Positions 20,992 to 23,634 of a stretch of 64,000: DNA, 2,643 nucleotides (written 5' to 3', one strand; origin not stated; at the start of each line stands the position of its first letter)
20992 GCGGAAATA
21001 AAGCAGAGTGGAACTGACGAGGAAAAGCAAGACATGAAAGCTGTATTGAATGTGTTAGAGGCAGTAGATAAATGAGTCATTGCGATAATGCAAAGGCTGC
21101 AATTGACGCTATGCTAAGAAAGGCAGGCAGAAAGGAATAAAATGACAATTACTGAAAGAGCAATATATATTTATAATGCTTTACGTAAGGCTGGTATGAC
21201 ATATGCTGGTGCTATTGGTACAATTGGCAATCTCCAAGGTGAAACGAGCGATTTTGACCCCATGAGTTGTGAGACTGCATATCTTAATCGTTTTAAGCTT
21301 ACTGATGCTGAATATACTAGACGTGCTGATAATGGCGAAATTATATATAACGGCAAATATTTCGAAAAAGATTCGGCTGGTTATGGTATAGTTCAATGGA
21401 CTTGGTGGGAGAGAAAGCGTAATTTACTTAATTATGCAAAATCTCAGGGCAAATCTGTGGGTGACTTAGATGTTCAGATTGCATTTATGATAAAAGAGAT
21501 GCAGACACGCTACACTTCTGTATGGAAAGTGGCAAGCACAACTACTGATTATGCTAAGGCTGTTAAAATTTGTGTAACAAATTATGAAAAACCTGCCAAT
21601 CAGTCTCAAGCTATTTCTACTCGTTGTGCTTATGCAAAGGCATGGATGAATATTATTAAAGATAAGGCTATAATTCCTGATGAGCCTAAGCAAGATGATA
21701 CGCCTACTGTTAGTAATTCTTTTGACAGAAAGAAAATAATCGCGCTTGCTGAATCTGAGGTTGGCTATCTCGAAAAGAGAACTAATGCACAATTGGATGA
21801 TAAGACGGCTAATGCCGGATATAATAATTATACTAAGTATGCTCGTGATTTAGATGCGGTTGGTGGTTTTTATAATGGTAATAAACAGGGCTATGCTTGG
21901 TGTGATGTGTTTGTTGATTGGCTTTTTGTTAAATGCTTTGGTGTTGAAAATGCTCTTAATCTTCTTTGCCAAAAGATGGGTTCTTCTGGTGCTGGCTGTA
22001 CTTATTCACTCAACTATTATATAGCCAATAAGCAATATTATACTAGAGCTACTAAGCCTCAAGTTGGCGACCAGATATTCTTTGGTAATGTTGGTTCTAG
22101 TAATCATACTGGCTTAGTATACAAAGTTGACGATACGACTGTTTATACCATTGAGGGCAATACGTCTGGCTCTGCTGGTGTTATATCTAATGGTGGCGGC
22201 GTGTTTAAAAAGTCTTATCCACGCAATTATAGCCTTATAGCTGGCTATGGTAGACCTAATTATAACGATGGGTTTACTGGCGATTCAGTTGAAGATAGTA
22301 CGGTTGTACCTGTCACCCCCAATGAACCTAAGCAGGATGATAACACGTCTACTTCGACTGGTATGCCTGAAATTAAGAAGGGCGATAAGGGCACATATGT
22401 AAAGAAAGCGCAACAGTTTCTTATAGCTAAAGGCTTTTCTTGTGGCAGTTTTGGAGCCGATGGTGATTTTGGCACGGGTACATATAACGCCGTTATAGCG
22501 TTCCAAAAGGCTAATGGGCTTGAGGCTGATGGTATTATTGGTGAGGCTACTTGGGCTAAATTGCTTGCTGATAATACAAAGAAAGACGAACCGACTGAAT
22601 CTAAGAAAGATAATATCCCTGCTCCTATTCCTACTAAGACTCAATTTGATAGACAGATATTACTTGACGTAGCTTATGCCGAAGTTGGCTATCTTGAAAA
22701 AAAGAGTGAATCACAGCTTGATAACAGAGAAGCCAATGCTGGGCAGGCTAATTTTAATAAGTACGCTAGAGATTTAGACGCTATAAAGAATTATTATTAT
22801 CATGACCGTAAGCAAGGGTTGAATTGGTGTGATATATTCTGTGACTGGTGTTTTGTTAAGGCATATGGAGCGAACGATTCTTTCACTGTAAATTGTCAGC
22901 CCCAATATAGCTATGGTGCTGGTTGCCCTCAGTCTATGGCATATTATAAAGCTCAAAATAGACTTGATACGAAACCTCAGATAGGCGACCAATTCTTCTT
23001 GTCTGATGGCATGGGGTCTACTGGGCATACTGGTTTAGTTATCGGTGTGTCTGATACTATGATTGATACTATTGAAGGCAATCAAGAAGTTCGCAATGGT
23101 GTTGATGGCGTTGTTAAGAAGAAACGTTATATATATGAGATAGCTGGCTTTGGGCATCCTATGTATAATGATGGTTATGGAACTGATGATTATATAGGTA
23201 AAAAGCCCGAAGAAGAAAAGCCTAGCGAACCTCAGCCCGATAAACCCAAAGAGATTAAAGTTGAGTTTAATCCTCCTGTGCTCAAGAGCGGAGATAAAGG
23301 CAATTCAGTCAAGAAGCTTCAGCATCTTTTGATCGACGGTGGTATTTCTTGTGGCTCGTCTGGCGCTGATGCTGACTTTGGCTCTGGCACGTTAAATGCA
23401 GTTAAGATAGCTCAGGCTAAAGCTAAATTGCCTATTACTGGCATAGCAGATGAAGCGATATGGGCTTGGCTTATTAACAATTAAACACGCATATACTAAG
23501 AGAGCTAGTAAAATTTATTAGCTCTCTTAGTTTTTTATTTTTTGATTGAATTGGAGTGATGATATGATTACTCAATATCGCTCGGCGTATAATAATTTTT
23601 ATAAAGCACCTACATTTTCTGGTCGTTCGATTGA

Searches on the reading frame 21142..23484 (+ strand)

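Call 60: search_protein_families(library=phrogs, proteins=[window:21142-23484:+], max_evalue=0.00001)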
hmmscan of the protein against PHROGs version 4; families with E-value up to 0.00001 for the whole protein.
window:21142-23484:+ (780 aa): 16 families
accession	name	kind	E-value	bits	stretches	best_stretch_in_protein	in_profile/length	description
phrog_9589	-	lysis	5.6e-69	234.1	2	197-479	5-276/281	endolysin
phrog_38078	-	unknown function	7.1e-51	174.7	2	197-405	35-242/423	-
phrog_20388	-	lysis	4.8e-30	106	1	9-171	11-169/527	endolysin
phrog_1493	-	lysis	1e-28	101.6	2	403-485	241-316/394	endolysin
phrog_21357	-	lysis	6.3e-28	98.7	2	197-381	5-167/225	endolysin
phrog_2649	-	lysis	2.4e-26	94.2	2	394-482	158-244/261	endolysin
phrog_1224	-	head and packaging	1.1e-22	81.9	2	412-486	5-76/438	endolysin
phrog_17214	-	lysis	2.3e-19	71.2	1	394-480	228-318/322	endolysin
phrog_8949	-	unknown function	8.1e-13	49.6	1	10-168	339-467/557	-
phrog_1512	-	lysis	2.4e-12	48.5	1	391-546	158-306/314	endolysin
phrog_30532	-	tail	3.4e-09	36.9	1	79-175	426-516/520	tail protein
phrog_7685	-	integration and excision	7.2e-09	36.5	0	427-482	2-57/240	integrase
phrog_11037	-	unknown function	1.7e-07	31.8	1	77-172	61-158/365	-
phrog_512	-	unknown function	2.4e-07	31.6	1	73-123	103-153/199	-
phrog_9570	-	tail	2.5e-07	31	1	6-176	479-623/689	tail length tape measure protein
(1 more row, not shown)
